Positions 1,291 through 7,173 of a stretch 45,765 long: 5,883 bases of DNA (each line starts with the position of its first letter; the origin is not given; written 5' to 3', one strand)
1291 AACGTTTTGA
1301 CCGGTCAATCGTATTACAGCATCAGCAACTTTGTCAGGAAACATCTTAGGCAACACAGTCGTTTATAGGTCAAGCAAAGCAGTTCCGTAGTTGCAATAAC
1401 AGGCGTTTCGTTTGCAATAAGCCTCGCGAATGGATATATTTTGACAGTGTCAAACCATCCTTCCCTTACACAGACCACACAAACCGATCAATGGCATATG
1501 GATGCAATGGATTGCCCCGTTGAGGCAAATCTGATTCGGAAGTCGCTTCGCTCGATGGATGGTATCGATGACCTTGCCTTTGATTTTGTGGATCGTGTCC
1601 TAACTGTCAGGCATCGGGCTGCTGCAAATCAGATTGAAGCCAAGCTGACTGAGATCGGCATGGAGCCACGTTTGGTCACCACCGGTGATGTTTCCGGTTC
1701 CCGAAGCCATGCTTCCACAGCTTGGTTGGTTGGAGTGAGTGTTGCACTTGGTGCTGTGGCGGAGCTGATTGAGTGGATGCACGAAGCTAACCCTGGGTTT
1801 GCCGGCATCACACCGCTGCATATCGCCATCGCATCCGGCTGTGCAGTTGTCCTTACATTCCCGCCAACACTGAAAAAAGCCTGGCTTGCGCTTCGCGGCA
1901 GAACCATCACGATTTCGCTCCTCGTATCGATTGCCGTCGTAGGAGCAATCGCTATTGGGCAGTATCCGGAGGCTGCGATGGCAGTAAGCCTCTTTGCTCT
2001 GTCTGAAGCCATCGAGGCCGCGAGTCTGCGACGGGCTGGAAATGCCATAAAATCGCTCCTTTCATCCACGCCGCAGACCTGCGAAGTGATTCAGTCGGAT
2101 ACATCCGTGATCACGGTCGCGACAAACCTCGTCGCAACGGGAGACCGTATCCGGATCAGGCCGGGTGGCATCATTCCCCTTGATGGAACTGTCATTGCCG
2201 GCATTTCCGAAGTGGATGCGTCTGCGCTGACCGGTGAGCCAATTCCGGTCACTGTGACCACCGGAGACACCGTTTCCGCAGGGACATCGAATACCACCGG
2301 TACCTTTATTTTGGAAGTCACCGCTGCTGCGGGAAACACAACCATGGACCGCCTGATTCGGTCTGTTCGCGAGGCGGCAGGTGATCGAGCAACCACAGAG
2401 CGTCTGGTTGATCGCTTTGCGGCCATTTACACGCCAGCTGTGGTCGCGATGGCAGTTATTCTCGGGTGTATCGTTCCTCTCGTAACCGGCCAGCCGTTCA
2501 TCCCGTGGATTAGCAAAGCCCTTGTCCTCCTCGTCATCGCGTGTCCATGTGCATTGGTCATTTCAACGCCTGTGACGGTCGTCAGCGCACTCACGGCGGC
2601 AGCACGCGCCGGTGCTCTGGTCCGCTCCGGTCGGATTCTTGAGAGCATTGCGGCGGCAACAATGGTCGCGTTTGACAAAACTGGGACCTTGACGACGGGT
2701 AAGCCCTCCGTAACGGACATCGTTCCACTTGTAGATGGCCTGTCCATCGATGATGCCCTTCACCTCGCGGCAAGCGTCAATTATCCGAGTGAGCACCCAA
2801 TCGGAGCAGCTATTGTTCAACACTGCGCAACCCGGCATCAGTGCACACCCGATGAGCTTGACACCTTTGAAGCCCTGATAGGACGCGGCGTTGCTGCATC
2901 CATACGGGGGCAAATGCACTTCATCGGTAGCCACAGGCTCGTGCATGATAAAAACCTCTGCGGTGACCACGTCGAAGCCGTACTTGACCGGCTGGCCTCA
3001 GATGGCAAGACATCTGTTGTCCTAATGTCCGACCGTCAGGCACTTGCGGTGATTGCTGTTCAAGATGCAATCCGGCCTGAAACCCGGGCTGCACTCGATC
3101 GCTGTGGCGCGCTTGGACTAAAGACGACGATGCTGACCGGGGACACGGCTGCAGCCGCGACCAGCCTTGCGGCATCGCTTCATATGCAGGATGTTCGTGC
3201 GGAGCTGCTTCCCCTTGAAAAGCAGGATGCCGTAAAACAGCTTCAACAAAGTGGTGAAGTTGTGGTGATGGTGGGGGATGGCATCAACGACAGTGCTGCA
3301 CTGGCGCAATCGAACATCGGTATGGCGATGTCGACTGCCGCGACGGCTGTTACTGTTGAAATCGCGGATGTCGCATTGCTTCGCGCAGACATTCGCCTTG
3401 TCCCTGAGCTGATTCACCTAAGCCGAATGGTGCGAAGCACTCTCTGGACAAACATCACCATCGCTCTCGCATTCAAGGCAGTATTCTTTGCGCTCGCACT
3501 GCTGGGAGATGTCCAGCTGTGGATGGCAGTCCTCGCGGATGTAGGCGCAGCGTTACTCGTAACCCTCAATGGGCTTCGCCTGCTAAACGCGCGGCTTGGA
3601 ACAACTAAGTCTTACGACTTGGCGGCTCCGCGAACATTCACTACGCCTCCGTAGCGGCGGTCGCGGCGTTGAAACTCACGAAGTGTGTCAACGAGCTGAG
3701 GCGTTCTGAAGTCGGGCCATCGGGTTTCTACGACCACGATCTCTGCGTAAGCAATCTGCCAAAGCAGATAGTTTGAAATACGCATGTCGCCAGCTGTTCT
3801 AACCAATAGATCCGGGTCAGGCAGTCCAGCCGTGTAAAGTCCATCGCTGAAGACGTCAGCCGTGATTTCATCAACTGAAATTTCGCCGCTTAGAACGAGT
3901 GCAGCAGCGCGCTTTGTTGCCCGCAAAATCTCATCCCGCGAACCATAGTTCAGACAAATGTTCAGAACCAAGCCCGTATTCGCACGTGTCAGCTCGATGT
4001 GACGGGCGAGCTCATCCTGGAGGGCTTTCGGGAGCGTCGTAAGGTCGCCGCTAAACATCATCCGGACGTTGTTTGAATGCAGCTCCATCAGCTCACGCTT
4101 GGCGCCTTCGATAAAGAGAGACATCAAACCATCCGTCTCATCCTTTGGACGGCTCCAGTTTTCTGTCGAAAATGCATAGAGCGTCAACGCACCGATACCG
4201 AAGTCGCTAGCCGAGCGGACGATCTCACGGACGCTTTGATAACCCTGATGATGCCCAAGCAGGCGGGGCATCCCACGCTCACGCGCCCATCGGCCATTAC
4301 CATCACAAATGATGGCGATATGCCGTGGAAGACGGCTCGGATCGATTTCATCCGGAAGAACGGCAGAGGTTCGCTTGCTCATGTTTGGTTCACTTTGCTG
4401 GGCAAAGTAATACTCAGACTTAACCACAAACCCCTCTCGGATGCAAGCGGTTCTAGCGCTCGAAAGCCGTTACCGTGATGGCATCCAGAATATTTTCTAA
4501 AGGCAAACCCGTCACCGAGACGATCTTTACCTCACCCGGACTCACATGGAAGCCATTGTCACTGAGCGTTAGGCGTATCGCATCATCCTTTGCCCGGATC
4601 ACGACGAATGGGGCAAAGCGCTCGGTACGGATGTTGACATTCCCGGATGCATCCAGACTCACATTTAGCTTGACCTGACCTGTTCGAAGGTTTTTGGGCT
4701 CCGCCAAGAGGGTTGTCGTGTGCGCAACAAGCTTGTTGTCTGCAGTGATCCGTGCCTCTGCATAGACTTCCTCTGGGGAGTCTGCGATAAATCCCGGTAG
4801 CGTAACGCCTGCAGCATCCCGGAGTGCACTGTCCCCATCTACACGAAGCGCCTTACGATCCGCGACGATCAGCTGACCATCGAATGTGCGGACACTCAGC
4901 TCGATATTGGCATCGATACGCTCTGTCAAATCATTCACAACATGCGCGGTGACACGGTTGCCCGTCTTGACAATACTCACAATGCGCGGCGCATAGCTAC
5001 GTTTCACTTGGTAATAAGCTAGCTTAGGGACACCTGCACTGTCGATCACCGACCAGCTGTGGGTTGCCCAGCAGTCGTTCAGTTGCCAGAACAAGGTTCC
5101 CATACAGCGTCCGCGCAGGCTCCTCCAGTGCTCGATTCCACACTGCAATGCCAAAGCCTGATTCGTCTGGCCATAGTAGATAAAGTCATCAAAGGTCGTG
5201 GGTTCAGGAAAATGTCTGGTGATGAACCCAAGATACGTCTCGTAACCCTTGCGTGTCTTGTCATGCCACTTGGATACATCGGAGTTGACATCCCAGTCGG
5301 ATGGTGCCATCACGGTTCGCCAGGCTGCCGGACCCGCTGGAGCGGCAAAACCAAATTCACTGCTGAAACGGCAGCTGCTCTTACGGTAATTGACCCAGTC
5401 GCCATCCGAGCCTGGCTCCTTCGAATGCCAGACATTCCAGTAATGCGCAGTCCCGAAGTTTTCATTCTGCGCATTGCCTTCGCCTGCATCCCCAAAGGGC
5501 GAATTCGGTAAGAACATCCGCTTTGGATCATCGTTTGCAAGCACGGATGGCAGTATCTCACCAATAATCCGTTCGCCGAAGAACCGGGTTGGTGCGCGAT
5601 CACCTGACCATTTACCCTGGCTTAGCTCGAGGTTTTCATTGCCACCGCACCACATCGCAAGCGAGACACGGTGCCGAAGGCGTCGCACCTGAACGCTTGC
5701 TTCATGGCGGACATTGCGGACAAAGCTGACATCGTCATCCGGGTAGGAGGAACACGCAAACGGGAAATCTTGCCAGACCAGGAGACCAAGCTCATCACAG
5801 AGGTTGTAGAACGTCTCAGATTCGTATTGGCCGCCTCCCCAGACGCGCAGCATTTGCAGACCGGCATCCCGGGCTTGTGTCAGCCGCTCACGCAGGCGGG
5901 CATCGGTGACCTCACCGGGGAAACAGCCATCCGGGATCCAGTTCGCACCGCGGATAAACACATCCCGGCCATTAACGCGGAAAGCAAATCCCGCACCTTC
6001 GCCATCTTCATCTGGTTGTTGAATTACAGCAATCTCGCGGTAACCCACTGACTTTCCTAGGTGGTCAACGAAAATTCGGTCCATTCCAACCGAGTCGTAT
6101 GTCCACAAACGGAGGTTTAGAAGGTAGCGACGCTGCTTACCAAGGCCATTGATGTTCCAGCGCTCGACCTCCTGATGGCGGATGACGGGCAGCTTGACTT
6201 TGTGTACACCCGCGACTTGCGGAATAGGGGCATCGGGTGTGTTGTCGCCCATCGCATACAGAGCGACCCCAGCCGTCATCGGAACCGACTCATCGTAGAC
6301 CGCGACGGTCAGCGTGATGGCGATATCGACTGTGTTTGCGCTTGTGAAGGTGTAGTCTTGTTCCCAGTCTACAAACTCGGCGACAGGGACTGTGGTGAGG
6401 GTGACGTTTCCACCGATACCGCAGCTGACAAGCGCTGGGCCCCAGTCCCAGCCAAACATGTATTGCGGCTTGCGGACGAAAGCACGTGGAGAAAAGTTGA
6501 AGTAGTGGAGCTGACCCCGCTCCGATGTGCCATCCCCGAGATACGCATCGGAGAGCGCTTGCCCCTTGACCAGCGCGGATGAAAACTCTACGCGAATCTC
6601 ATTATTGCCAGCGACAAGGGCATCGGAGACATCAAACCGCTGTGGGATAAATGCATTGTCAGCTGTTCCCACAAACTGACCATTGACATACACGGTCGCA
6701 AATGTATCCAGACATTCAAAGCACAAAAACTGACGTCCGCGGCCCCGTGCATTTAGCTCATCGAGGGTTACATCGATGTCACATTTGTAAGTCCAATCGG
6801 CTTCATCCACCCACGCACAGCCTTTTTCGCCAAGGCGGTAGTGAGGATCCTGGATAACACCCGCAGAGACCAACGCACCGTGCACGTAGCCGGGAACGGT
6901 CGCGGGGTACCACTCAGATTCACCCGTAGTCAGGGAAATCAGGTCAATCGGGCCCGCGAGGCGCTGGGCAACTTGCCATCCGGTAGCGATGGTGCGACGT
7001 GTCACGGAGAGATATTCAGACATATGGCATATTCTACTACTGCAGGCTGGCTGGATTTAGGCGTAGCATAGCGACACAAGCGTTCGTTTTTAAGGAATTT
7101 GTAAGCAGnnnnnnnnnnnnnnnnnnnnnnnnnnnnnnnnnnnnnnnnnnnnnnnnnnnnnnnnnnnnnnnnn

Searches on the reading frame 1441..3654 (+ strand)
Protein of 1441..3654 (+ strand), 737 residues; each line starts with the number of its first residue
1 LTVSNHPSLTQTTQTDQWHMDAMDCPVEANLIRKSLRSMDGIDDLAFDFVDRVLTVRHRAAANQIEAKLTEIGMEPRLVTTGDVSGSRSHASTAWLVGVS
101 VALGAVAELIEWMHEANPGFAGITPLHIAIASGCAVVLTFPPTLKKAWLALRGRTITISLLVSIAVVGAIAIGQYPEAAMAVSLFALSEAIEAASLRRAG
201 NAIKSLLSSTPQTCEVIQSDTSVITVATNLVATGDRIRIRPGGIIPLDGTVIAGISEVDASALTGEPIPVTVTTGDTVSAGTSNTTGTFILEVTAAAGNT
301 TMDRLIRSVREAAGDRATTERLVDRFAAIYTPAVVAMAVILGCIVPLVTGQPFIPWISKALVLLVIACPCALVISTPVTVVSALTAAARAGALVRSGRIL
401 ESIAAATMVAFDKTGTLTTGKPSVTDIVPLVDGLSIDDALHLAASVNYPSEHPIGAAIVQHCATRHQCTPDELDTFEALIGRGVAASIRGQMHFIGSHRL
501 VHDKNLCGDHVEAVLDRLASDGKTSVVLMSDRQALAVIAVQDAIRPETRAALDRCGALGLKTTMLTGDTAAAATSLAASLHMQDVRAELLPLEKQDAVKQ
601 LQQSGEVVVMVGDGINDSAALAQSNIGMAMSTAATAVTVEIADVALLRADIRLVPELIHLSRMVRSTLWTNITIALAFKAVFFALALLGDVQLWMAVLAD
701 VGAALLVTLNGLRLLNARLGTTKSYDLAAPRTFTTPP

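Call 5: search_protein_families(library=pfam, proteins=[window:1441-3654:+], max_evalue=0.001)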
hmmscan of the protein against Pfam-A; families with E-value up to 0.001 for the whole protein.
window:1441-3654:+ (737 aa): 3 families
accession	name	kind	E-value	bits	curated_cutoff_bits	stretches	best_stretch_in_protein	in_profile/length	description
PF00122.25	E1-E2_ATPase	-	1.9e-46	158.3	28.1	1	209-389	2-180/181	E1-E2 ATPase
PF00702.32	Hydrolase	-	1.5e-30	107.5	26.4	1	409-624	4-190/191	haloacid dehalogenase-like hydrolase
PF00403.32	HMA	-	1.4e-05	25.9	24.8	1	21-73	5-60/62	Heavy-metal-associated domain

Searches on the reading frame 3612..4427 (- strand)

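Call 5: search_protein_families(library=pfam, proteins=[window:3612-4427:-], max_evalue=0.001)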
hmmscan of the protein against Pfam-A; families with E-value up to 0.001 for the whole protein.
window:3612-4427:- (271 aa): 1 family
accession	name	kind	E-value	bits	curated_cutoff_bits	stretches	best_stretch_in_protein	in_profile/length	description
PF01255.24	Prenyltransf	-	1.5e-78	263.8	27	1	40-260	1-219/219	Putative undecaprenyl diphosphate synthase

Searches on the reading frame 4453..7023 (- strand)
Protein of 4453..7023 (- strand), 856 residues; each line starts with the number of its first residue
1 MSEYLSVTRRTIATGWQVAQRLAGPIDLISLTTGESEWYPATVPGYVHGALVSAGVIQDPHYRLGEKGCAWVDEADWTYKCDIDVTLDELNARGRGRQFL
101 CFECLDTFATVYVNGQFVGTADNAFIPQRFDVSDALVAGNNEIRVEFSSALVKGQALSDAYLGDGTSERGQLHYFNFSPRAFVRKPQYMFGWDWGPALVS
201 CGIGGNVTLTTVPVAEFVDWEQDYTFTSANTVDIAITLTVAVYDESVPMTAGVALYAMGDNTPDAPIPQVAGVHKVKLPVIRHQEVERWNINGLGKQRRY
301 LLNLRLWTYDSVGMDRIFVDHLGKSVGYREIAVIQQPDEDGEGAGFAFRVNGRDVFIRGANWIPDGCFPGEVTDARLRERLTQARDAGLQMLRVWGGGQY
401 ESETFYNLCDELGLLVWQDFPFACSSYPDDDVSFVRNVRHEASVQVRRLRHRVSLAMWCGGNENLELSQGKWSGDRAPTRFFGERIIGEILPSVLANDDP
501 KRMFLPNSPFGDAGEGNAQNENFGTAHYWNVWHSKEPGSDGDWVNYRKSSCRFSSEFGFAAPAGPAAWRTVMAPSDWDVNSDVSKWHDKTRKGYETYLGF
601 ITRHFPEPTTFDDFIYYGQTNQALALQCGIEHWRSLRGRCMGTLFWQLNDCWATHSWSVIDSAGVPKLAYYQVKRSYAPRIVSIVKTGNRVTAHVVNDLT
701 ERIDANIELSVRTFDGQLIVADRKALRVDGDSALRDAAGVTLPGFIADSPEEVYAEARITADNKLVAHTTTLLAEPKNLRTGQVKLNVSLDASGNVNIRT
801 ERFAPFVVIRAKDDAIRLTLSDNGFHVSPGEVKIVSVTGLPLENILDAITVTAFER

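Call 5: search_protein_families(library=pfam, proteins=[window:4453-7023:-], max_evalue=0.001)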
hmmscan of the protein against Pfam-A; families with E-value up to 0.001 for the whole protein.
window:4453-7023:- (856 aa): 4 families
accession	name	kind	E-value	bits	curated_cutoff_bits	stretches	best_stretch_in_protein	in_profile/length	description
PF22666.2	Glyco_hydro_2_N2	-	4.9e-48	163.8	27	1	34-203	7-165/167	Glycosyl hydrolase 2 galactose-binding domain-like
PF17786.7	Mannosidase_ig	-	1.4e-07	32.4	23.4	1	691-778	3-91/91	Mannosidase Ig/CBM-like domain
PF02837.24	Glyco_hydro_2_N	-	3.3e-07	30.8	28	1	95-147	82-133/169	Glycosyl hydrolases family 2, sugar binding domain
PF17753.7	Ig_mannosidase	-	1.3e-06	28.4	22.6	1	792-851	15-75/81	Ig-fold domain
